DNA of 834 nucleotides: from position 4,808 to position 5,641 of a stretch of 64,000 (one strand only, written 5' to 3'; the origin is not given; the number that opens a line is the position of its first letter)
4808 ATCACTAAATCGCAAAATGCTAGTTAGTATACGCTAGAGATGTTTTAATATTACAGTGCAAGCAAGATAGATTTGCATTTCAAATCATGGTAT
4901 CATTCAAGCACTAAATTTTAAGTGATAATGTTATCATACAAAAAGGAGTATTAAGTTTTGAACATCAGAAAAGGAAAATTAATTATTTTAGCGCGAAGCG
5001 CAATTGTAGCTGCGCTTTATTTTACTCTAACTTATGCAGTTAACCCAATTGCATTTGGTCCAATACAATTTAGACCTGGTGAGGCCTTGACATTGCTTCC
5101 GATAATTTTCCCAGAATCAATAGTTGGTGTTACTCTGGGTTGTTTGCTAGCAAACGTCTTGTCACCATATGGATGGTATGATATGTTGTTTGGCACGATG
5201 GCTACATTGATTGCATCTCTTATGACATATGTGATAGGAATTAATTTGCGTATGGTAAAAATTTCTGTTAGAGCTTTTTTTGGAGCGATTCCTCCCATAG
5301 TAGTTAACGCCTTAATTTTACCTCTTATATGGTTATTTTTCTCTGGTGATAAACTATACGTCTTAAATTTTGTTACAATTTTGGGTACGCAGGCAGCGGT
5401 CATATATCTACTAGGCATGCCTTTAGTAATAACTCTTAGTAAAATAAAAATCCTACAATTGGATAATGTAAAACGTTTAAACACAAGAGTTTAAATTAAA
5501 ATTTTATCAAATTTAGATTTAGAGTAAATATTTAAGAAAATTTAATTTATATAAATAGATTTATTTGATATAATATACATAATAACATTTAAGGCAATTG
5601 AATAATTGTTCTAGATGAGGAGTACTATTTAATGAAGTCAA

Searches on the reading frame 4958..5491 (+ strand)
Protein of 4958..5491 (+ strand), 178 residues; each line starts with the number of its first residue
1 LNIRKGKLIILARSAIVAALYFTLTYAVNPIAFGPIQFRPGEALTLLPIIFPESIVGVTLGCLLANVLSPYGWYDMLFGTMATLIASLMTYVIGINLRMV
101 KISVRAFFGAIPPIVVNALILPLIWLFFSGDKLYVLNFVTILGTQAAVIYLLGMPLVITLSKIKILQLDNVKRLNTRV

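Call 6: search_protein_families(library=pfam, proteins=[window:4958-5491:+], max_evalue=0.001)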
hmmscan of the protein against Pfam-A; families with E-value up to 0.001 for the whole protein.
window:4958-5491:+ (178 aa): 1 family
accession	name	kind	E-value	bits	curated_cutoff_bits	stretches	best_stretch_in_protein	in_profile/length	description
PF06177.16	QueT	-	2.8e-38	131.9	33.7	1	11-162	1-141/141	QueT transporter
